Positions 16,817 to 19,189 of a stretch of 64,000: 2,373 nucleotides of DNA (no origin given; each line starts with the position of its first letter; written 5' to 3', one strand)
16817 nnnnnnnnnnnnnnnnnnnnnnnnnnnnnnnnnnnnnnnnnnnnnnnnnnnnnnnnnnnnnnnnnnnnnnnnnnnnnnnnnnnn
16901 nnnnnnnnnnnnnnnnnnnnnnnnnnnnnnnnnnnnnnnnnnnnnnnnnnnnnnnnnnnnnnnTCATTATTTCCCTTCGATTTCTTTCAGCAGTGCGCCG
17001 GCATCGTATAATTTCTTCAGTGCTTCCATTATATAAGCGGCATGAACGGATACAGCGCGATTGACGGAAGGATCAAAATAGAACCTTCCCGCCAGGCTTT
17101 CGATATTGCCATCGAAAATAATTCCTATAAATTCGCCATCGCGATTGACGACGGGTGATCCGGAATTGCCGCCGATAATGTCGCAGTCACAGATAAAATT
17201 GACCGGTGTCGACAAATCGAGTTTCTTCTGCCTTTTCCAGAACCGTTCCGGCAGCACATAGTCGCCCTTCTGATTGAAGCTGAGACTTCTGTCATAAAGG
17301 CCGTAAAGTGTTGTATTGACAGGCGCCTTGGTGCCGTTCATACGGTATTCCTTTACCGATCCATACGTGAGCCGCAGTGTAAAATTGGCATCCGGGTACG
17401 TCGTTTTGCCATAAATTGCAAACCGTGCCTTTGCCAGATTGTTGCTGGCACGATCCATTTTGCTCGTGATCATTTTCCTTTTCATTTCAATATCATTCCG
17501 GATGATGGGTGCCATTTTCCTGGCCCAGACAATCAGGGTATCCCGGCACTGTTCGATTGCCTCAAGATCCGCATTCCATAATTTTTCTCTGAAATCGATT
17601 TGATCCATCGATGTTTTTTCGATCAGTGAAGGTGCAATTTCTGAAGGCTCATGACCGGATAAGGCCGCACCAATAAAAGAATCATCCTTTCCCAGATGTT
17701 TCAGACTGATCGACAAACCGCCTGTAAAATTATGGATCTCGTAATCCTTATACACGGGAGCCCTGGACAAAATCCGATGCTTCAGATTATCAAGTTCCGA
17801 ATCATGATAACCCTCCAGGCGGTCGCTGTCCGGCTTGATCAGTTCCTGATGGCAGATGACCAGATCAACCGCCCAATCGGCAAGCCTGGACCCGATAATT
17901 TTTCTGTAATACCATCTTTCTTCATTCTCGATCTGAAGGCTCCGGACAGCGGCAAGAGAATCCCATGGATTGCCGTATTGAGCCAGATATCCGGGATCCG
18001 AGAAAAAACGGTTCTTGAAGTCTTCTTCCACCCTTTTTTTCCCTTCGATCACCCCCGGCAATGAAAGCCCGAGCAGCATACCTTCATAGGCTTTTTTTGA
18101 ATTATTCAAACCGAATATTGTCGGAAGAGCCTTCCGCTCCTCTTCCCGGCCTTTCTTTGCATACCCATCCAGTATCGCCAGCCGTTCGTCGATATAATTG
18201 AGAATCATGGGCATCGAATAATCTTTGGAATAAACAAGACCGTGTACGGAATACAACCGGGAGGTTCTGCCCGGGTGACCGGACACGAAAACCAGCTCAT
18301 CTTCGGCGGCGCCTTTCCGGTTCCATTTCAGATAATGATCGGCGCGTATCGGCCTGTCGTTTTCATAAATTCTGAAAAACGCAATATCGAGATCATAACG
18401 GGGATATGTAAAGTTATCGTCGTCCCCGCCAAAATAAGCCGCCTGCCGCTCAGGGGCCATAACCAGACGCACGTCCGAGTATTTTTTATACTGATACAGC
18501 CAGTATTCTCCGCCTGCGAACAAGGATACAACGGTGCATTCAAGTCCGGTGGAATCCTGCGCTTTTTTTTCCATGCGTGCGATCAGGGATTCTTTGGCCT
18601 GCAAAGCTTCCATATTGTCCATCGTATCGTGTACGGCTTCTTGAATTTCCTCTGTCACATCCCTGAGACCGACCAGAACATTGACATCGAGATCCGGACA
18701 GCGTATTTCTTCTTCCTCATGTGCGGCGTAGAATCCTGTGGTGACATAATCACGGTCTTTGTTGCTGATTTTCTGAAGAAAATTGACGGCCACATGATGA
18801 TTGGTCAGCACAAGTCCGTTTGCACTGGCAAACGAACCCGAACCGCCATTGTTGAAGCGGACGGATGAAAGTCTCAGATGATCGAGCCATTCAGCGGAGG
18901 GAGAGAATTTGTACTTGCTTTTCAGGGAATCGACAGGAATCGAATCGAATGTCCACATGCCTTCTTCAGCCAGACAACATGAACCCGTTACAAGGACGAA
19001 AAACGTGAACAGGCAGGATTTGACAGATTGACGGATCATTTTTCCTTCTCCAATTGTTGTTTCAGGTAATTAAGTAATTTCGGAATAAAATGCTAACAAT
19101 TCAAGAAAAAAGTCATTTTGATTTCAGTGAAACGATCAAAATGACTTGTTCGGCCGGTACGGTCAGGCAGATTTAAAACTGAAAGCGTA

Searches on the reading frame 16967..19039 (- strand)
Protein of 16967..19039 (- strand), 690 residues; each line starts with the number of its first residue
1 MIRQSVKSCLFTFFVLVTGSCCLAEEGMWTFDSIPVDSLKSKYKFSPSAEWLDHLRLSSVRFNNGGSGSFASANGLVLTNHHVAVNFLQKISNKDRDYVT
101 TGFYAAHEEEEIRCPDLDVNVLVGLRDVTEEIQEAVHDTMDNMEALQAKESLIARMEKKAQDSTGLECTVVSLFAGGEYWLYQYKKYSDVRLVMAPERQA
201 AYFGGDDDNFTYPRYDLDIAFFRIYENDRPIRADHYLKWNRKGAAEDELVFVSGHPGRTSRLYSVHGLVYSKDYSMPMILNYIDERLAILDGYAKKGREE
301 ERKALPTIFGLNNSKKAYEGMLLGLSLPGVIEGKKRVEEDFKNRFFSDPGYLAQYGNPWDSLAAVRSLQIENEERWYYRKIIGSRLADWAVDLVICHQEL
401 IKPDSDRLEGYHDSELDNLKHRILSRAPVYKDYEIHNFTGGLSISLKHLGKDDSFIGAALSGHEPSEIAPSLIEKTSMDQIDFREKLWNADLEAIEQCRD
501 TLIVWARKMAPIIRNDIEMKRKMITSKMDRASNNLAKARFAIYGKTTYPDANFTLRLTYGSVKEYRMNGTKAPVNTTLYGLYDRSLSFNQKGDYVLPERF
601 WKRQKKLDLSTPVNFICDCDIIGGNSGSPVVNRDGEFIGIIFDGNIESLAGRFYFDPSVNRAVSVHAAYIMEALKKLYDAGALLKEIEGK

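Call 38: search_protein_families(library=pfam, proteins=[window:16967-19039:-], max_evalue=0.0001)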
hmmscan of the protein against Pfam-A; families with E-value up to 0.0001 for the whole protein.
window:16967-19039:- (690 aa): 2 families
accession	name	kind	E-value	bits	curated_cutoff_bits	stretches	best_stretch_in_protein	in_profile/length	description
PF10459.15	Peptidase_S46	-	4.8e-190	634.1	22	1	24-688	1-697/698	Peptidase S46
PF13365.12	Trypsin_2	-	5.1e-11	43.9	27.6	0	616-640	120-144/144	Trypsin-like peptidase domain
